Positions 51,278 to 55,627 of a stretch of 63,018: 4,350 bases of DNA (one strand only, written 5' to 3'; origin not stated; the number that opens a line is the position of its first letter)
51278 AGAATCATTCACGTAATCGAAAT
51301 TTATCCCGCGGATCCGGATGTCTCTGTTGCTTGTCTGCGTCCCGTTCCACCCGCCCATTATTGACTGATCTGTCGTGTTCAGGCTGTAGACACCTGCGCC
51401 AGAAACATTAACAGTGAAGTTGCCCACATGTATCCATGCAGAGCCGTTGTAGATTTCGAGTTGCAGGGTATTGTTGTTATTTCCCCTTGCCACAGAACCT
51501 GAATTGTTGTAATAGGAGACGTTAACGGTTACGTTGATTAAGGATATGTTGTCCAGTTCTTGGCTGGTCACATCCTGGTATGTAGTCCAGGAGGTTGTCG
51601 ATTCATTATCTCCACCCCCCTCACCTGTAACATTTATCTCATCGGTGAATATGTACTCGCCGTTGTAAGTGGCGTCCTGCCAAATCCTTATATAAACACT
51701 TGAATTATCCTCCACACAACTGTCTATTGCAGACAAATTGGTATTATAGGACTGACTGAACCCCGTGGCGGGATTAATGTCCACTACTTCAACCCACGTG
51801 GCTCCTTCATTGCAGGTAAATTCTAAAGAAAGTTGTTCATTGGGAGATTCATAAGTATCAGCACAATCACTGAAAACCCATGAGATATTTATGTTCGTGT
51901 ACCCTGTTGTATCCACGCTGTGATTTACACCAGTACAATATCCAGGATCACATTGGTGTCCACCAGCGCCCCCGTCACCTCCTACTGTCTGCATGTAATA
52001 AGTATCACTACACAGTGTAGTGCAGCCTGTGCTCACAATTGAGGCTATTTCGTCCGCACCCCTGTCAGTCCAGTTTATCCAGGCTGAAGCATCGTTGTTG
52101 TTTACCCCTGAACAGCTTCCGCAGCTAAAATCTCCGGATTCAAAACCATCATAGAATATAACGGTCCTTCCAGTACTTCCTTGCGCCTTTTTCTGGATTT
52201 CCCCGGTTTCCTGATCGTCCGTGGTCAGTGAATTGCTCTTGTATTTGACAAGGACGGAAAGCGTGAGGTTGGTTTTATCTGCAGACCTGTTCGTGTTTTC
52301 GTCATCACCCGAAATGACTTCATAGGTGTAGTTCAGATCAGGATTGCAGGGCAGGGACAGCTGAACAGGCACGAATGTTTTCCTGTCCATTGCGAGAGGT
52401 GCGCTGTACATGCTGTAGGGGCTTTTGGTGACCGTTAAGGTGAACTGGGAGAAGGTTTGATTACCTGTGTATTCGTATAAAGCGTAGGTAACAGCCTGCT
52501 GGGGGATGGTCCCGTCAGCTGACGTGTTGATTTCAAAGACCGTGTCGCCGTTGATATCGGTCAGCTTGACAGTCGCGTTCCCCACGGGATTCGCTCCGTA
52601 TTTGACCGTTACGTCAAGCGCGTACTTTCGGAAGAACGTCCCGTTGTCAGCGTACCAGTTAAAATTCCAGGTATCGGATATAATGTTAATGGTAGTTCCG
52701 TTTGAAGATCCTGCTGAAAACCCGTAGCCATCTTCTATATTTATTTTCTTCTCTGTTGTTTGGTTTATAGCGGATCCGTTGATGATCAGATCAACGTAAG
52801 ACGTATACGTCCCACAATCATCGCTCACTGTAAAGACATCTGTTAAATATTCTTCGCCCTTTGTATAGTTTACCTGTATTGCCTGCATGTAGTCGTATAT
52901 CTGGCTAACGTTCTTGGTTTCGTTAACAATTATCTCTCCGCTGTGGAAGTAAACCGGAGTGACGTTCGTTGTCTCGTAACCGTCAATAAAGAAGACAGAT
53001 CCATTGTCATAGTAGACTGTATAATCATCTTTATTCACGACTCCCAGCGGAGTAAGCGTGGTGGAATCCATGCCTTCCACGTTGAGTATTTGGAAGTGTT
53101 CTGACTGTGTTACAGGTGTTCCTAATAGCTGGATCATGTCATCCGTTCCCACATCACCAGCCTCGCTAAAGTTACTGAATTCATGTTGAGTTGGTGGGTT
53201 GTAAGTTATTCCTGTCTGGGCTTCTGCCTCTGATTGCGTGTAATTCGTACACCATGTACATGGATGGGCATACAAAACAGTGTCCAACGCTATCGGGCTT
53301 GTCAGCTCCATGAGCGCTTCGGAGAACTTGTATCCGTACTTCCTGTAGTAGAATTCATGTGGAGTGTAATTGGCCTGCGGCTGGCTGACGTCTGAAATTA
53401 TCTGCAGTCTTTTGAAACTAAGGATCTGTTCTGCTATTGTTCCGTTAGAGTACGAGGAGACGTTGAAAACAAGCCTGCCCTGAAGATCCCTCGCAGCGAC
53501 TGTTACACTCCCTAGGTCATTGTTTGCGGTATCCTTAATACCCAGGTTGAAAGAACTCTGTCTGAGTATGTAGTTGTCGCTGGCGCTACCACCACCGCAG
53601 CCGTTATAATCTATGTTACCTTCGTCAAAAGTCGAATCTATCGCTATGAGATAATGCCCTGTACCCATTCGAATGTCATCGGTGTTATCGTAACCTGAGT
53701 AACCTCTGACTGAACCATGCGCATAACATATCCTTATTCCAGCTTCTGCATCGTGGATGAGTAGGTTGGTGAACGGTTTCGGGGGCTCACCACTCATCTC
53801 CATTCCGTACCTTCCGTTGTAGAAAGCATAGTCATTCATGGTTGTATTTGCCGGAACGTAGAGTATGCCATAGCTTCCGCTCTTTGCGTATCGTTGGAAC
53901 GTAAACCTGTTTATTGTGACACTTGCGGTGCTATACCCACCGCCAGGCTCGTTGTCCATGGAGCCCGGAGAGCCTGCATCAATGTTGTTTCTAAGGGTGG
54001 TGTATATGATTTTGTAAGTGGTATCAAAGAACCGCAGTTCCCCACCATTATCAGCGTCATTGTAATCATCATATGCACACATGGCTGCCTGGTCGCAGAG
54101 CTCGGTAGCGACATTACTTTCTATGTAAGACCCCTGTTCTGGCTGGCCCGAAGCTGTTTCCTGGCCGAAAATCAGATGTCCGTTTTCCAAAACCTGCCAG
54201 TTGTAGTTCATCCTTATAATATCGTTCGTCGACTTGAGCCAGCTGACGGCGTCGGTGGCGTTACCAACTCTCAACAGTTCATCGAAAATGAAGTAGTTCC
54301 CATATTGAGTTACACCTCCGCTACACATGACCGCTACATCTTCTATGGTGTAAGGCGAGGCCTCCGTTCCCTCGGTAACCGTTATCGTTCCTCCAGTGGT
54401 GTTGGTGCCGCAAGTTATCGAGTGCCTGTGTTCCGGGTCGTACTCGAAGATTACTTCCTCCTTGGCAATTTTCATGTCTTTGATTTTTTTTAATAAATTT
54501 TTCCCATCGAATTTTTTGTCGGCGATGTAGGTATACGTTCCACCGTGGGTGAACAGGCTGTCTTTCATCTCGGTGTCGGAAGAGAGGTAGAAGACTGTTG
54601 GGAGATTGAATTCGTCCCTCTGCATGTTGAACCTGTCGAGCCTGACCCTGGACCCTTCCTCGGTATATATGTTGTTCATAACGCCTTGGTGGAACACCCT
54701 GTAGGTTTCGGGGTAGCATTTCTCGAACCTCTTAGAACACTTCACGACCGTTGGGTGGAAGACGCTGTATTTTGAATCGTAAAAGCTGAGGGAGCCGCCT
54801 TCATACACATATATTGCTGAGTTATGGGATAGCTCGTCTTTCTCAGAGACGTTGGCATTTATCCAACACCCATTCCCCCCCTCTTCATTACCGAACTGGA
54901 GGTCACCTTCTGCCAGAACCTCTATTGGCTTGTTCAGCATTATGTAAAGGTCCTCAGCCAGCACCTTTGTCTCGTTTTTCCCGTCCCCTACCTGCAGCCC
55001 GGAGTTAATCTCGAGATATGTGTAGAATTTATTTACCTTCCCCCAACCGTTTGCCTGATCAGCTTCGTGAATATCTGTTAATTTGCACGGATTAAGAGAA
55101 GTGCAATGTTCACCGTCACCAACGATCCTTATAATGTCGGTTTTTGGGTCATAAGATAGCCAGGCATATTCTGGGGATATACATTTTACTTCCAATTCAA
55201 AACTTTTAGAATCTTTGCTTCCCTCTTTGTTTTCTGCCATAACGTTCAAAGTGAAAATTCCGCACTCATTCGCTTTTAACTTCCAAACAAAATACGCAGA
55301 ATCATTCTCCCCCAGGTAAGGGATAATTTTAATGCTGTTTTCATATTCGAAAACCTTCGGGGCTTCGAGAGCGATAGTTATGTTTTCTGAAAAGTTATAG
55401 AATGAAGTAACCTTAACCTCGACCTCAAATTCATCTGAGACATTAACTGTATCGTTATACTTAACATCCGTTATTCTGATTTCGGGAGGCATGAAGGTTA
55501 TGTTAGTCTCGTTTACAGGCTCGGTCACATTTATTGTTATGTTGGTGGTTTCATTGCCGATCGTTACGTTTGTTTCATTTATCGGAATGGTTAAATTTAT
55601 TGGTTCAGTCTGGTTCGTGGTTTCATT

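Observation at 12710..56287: Stop-free 43.6-kb ORF (14,525 codons) encoding a giant surface protein anchored in the membrane at both ends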

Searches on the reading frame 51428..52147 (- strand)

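Call 93: search_protein_families(library=pfam, proteins=[window:51428-52147:-], max_evalue=0.5)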
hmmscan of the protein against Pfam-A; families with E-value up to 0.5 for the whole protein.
window:51428-52147:- (240 aa): 1 family
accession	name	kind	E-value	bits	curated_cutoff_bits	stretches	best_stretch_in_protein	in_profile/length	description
PF21471.3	Reelin_subrepeat-B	-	0.0048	17.1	27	1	94-162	47-113/127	Reelin subrepeat B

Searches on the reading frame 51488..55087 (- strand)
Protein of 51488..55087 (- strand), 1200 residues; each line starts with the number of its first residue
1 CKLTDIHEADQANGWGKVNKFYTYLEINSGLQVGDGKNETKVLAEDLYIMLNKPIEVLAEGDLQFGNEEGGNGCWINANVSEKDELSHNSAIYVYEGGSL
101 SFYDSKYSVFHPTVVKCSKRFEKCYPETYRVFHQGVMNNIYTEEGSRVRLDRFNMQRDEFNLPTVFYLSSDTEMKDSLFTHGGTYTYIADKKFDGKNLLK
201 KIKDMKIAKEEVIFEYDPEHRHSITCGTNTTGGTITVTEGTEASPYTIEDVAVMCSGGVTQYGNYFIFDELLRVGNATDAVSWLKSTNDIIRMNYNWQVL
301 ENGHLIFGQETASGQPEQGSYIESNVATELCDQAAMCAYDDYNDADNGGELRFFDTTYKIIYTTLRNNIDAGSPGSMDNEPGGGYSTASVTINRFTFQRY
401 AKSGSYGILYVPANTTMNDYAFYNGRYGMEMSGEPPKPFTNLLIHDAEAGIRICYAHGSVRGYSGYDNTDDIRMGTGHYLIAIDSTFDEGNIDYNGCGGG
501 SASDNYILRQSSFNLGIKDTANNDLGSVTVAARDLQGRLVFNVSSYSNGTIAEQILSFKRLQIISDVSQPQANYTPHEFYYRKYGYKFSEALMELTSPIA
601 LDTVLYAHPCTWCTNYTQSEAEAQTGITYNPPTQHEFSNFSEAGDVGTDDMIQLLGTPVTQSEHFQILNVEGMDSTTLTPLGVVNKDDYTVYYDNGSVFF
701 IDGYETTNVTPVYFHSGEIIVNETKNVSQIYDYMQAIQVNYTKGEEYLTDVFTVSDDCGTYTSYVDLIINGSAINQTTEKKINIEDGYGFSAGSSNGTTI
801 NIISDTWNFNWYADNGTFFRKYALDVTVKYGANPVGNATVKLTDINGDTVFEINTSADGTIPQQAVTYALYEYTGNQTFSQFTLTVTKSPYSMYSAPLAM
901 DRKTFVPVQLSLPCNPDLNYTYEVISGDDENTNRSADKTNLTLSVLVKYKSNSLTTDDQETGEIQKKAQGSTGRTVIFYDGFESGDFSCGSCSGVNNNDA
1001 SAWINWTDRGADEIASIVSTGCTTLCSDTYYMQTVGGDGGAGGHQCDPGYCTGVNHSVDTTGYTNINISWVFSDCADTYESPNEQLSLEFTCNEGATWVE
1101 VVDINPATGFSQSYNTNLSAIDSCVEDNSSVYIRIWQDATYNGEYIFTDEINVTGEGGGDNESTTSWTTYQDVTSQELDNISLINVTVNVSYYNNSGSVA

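Call 89: search_protein_representatives(protein=window:51488-55087:-)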
Query: 1200 residues. Proteins with E-value up to 0.001 (for the whole library): 248; up to 1e-10: 60; up to 1e-30: 17. The best 150 are listed.
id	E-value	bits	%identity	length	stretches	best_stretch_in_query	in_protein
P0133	5.5e-201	686.9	44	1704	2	229-1200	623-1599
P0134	2.4e-125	436.3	37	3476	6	576-910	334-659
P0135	3.5e-120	419.2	74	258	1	597-855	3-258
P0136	5.5e-118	412.0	40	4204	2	223-968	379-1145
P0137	2.1e-83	297.4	47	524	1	573-959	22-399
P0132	4.2e-83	296.4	37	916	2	248-879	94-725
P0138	1.0e-70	255.4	56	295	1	686-953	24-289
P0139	3.0e-64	234.0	51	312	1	703-971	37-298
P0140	5.5e-59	216.5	54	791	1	970-1171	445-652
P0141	3.6e-49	184.0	40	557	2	624-878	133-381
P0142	2.6e-41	158.0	38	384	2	510-874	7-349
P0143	1.5e-40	155.5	34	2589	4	575-874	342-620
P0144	6.8e-39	150.0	42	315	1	623-876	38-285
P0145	7.0e-38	146.6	37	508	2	697-914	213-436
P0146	1.1e-37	146.0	35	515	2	573-910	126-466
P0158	6.9e-19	83.7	50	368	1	1-111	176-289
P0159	8.5e-19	83.4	45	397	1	1-117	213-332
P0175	2.8e-12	61.8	42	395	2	797-910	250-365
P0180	8.4e-12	60.3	40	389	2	797-910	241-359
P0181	9.2e-12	60.1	39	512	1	791-909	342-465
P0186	3.0e-11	58.4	38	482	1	794-910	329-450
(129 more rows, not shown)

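Call 90: search_protein_families(library=pfam, proteins=[P0175, P0180, P0186, P0181, P0158, P0159, P0133, P0140, P0137], max_evalue=0.001)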
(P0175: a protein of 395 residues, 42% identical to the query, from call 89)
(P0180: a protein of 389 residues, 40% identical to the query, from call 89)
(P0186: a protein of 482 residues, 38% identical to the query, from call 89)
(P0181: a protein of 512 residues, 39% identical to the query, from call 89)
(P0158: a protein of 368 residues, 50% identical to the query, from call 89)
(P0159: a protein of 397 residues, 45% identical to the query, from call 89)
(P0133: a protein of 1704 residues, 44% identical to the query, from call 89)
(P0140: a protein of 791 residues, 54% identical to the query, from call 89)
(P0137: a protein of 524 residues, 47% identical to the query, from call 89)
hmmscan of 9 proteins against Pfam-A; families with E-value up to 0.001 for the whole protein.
P0175 (395 aa): 4 families
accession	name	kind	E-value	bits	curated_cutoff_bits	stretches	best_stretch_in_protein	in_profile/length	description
PF13620.12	CarboxypepD_reg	-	9e-08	32.8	32.3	1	279-323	5-50/82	Carboxypeptidase regulatory-like domain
PF17802.7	SpaA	-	1.3e-05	25.7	23.1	1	278-324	5-55/91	Prealbumin-like fold domain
PF02369.22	Big_1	-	0.00026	21.5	34.9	1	275-317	20-66/93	Bacterial Ig-like domain (group 1)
PF17210.9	SdrD_B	-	0.00062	20.4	29.7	0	280-327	16-64/112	SdrD B-like domain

P0180 (389 aa): 1 family
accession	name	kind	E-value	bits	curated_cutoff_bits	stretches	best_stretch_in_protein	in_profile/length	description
PF13620.12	CarboxypepD_reg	-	1.4e-06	28.9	32.3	1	273-318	6-51/82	Carboxypeptidase regulatory-like domain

P0186 (482 aa): 3 families
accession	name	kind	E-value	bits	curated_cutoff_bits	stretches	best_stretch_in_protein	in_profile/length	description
PF13620.12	CarboxypepD_reg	-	5.1e-05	24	32.3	0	363-397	5-39/82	Carboxypeptidase regulatory-like domain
PF17802.7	SpaA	-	0.00029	21.4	23.1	1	365-409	8-55/91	Prealbumin-like fold domain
PF02369.22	Big_1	-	0.00084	19.8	34.9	1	359-400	20-64/93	Bacterial Ig-like domain (group 1)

P0181 (512 aa): 1 family
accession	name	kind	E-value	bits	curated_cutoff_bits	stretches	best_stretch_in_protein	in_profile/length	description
PF13620.12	CarboxypepD_reg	-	5.4e-05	23.9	32.3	1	380-422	6-48/82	Carboxypeptidase regulatory-like domain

P0158 (368 aa): 0 families

P0159 (397 aa): 0 families

P0133 (1704 aa): 1 family
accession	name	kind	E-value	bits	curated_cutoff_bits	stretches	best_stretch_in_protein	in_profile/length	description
PF13620.12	CarboxypepD_reg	-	9.2e-06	26.4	32.3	0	1231-1268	2-39/82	Carboxypeptidase regulatory-like domain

P0140 (791 aa): 1 family
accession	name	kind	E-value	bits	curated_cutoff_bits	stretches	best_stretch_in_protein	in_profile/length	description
PF13385.13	Laminin_G_3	-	4.5e-16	59.8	27.6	1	67-220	2-150/151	Concanavalin A-like lectin/glucanases superfamily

P0137 (524 aa): 0 families

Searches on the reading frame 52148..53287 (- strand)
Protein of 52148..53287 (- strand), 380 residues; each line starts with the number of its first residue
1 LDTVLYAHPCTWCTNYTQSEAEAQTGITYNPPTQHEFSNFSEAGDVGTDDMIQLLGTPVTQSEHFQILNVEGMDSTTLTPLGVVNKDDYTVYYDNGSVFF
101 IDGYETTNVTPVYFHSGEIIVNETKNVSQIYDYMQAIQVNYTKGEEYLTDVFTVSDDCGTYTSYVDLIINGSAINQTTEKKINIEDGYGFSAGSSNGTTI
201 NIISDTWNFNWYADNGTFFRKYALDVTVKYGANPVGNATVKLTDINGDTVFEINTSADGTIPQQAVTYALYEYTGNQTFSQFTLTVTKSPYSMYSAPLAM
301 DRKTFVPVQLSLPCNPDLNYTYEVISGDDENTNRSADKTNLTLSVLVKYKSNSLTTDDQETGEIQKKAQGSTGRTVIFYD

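Call 93: search_protein_families(library=pfam, proteins=[window:52148-53287:-], max_evalue=0.5)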
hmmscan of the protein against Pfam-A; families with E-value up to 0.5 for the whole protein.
window:52148-53287:- (380 aa): 1 family
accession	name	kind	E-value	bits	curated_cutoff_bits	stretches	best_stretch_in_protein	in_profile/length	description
PF07210.18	DUF1416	-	0.044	14.1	23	1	227-260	25-58/97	Protein of unknown function (DUF1416)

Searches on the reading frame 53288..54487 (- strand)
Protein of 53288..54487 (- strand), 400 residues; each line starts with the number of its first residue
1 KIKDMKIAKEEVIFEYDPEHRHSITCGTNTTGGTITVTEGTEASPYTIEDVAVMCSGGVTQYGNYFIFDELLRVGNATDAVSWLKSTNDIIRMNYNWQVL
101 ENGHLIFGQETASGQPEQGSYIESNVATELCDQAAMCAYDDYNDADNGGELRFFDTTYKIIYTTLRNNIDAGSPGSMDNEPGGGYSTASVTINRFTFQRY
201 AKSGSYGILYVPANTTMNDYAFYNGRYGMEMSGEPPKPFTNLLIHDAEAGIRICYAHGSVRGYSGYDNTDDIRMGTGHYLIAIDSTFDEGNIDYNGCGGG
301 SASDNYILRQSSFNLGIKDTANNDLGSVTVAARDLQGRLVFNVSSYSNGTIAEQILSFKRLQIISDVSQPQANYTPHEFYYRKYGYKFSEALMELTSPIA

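Call 93: search_protein_families(library=pfam, proteins=[window:53288-54487:-], max_evalue=0.5)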
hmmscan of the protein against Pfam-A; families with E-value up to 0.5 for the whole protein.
window:53288-54487:- (400 aa): 1 family
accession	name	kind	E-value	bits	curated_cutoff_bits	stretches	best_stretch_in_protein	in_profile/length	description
PF03444.21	HrcA_DNA-bdg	-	0.062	13.4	21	1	339-381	28-70/79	Winged helix-turn-helix transcription repressor, HrcA DNA-binding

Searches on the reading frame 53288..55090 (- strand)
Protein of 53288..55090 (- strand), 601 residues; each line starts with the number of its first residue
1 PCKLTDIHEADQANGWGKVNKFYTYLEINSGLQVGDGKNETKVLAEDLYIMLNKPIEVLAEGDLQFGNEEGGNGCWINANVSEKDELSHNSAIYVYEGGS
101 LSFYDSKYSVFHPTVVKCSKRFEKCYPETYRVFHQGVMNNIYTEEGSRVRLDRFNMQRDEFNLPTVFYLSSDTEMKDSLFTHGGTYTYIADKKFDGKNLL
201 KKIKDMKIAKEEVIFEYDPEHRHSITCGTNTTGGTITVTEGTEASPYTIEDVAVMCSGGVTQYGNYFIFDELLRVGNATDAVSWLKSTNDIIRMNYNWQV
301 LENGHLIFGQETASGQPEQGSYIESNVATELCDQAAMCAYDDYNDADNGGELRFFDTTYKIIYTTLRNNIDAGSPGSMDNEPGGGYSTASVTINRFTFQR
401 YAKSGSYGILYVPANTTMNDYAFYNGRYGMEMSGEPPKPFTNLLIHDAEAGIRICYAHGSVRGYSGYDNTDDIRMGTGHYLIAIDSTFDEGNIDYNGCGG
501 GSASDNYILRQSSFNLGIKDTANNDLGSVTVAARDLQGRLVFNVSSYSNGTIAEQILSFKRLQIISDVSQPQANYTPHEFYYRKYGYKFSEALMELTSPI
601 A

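Call 76: find_homologous_proteins(query=window:53288-55090:-, max_evalue=0.001)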
Query window:53288-55090:- (601 aa): 1 proteins with E <= 0.001 among 3651 candidates.
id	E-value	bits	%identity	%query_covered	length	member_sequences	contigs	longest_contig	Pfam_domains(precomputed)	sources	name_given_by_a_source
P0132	2.3e-44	170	37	53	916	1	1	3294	-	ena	-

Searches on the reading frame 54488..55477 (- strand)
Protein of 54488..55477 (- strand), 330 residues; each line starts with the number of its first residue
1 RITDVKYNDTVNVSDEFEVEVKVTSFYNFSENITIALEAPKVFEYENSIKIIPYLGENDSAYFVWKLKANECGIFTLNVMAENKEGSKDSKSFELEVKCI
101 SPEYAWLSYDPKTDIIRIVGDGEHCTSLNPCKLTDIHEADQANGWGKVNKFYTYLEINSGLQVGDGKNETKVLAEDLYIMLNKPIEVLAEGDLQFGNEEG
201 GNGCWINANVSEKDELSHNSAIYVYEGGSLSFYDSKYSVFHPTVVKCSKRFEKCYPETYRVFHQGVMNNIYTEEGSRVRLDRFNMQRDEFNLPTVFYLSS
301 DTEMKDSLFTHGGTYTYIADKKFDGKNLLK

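Call 93: search_protein_families(library=pfam, proteins=[window:54488-55477:-], max_evalue=0.5)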
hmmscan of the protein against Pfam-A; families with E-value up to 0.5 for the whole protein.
window:54488-55477:- (330 aa): 1 family
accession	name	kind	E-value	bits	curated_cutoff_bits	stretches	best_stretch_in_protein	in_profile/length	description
PF12992.12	DUF3876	-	0.066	13.7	27.2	0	240-290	35-82/92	Domain of unknown function, B. Theta Gene description (DUF3876)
